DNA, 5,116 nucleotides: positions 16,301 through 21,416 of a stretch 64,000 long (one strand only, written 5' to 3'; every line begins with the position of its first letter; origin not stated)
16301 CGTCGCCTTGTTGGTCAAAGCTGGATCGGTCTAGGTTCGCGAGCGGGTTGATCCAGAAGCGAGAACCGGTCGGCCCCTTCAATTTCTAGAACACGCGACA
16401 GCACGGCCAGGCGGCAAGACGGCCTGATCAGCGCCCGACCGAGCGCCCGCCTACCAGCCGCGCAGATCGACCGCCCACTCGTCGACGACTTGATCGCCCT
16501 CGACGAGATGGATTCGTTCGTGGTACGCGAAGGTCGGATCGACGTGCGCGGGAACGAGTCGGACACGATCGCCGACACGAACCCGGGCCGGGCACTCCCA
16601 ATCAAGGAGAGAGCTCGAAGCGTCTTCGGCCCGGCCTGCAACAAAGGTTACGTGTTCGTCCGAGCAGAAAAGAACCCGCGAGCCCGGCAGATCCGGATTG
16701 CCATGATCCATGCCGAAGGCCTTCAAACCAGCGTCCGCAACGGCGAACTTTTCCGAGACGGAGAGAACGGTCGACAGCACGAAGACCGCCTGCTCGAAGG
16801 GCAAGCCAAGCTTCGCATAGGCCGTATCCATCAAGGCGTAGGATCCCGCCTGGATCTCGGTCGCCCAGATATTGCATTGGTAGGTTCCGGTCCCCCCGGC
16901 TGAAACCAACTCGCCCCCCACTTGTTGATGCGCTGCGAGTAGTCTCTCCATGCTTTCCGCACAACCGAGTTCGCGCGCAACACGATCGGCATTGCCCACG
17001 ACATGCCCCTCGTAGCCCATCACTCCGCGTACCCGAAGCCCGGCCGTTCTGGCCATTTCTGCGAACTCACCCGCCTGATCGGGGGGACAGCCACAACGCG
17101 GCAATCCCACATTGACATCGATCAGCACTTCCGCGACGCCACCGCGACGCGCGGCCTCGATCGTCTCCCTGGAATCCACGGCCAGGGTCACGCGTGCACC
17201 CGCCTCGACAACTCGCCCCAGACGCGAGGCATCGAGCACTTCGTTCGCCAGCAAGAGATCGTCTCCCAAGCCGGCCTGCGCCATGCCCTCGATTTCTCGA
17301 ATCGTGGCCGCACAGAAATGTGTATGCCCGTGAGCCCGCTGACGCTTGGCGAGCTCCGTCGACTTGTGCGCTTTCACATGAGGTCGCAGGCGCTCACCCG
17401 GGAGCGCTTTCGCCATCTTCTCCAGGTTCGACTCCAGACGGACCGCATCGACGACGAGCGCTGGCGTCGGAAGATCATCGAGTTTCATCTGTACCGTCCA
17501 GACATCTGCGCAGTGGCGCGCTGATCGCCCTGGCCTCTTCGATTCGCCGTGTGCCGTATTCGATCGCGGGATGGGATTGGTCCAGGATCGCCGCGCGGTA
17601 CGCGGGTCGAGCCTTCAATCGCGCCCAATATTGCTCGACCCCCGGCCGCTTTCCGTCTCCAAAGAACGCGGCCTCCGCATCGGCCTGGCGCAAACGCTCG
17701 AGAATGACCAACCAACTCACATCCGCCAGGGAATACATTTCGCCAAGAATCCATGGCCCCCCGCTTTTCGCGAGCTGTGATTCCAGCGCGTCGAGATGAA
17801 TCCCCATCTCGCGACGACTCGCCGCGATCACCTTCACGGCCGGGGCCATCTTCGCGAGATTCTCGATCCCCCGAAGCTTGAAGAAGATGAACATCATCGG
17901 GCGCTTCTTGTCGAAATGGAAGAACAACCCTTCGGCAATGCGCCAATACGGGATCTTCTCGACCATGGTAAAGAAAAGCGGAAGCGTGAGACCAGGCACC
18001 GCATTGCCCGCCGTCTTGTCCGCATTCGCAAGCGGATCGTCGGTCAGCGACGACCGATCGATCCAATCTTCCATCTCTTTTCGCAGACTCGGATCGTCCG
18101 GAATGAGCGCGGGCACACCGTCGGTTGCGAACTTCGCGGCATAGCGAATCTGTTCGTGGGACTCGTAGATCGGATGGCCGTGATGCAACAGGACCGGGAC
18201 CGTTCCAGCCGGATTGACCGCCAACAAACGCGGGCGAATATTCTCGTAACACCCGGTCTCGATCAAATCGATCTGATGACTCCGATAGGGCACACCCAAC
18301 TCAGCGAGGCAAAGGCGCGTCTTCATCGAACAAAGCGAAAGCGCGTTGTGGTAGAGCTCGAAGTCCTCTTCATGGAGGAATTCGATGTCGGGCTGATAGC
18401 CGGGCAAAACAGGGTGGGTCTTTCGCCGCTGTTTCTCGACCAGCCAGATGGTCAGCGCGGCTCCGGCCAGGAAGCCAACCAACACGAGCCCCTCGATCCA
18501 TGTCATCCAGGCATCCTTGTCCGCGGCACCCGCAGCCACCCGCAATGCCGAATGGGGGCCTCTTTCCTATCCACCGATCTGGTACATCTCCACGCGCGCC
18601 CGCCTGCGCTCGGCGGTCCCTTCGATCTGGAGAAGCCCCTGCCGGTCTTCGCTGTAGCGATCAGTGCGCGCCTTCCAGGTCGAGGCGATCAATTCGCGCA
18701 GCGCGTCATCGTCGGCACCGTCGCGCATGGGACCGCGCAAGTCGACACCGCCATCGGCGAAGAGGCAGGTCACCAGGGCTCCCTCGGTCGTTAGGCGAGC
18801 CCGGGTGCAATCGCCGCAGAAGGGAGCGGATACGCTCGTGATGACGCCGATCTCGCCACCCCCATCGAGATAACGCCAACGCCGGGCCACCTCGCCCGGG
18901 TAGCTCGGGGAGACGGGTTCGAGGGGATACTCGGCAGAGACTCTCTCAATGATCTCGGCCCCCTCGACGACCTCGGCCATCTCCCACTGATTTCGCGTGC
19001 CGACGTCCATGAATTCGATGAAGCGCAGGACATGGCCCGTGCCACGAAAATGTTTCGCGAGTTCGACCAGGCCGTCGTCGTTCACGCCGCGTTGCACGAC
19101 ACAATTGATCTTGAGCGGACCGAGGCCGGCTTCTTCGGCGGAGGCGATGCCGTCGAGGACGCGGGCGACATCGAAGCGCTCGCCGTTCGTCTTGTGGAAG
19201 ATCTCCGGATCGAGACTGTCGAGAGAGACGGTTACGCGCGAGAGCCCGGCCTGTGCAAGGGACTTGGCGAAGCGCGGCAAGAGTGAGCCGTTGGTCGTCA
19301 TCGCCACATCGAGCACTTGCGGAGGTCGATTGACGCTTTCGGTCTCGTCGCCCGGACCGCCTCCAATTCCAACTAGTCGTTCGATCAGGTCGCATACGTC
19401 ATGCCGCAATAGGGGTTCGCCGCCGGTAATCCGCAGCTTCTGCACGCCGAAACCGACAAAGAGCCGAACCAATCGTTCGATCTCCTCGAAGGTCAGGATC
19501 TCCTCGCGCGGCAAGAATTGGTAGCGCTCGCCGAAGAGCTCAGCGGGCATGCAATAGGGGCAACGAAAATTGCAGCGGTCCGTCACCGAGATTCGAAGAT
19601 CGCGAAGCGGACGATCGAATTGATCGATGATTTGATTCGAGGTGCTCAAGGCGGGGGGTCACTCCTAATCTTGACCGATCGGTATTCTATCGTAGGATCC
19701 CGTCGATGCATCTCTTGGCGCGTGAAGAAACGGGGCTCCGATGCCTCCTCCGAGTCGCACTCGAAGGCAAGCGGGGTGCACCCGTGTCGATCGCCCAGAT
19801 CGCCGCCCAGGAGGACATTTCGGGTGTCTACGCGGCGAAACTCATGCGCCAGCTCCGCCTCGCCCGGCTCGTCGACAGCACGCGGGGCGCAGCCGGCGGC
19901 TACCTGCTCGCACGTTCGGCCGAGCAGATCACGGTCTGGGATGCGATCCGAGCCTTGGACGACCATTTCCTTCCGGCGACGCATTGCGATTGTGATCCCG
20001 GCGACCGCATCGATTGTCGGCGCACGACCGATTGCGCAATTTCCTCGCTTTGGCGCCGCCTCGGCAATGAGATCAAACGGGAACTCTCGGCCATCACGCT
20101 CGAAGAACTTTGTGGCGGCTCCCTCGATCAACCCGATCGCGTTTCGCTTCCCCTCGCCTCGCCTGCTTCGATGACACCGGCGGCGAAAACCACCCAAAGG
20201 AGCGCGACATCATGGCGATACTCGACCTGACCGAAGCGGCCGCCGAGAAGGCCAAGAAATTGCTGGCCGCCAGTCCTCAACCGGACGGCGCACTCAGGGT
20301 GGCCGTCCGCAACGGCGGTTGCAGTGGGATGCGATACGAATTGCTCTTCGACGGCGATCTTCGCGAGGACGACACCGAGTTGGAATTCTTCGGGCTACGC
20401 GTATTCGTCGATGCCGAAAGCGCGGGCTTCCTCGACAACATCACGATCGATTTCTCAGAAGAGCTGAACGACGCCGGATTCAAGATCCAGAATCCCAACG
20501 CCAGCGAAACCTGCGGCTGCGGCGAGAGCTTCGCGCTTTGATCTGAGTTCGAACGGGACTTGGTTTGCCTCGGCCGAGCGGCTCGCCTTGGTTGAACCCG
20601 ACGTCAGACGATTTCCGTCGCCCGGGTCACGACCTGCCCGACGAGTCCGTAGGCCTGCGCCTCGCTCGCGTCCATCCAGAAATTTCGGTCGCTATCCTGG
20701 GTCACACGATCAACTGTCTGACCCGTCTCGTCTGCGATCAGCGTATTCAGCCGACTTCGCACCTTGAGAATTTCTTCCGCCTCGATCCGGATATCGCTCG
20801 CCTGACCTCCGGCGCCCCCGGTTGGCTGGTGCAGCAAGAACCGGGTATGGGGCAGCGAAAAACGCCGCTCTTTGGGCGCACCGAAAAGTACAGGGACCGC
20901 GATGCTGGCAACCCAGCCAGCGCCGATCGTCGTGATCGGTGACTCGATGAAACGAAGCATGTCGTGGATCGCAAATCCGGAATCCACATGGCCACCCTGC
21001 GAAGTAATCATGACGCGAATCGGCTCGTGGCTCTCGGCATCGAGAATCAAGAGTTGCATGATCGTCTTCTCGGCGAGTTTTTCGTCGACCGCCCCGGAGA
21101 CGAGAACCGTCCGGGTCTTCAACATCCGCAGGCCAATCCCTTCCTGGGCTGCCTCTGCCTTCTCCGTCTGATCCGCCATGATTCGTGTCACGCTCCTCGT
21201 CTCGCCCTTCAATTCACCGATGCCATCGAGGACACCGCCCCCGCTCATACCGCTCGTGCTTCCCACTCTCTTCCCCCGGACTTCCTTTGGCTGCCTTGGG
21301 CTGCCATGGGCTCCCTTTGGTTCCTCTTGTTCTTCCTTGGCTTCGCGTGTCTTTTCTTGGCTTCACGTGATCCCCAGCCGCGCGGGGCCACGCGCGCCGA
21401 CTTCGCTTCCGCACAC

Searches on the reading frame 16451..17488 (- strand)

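Call 54: search_protein_families(library=pfam, proteins=[window:16451-17488:-], max_evalue=0.00001)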
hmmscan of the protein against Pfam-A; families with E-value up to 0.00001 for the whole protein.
window:16451-17488:- (345 aa): 2 families
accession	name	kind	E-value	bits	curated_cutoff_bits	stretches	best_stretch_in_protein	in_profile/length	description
PF01168.26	Ala_racemase_N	-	2e-23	83.7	24.1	1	13-218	1-215/220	Alanine racemase, N-terminal domain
PF14031.13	D-ser_dehydrat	-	5.6e-13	49.8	22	1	234-329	1-97/97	Putative serine dehydratase domain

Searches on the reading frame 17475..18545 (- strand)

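Call 54: search_protein_families(library=pfam, proteins=[window:17475-18545:-], max_evalue=0.00001)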
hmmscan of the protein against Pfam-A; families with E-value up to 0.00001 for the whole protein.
window:17475-18545:- (356 aa): 5 families
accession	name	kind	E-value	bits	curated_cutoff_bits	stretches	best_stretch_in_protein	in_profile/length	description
PF13409.12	GST_N_2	-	6e-14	52.8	25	1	70-137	2-68/70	Glutathione S-transferase, N-terminal domain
PF13417.12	GST_N_3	-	1.6e-09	38.4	22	1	64-135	1-66/75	Glutathione S-transferase, N-terminal domain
PF13410.11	GST_C_2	-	1e-07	32.4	24.9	1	250-306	14-66/69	Glutathione S-transferase, C-terminal domain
PF02798.26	GST_N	-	1.1e-07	32.5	20.9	1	62-131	3-69/76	Glutathione S-transferase, N-terminal domain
PF14497.11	GST_C_3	-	3.5e-06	27.6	21.6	1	249-315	33-96/104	Glutathione S-transferase, C-terminal domain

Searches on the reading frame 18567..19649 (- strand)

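Call 54: search_protein_families(library=pfam, proteins=[window:18567-19649:-], max_evalue=0.00001)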
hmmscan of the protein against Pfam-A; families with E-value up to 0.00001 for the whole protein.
window:18567-19649:- (360 aa): 2 families
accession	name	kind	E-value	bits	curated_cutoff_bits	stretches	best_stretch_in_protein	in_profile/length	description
PF06463.18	Mob_synth_C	-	3.8e-37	127.5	37.4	1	208-333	3-127/128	Molybdenum Cofactor Synthesis C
PF04055.27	Radical_SAM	-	1.6e-31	110.2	29.5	1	20-199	1-164/166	Radical SAM superfamily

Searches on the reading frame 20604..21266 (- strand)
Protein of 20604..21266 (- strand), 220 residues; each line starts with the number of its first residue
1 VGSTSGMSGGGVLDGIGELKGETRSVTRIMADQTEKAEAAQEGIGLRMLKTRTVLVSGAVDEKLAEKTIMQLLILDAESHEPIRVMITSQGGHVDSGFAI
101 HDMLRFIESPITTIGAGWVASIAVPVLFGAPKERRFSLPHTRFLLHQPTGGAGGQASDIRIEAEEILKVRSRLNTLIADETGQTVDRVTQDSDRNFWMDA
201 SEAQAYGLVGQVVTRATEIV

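Call 80: search_protein_families(library=pfam, proteins=[window:20604-21266:-], max_evalue=0.0001)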
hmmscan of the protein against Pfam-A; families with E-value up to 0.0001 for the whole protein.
window:20604-21266:- (220 aa): 1 family
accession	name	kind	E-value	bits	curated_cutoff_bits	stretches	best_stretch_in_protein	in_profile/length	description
PF00574.28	CLP_protease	-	2e-59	201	20.2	1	45-215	10-181/182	Clp protease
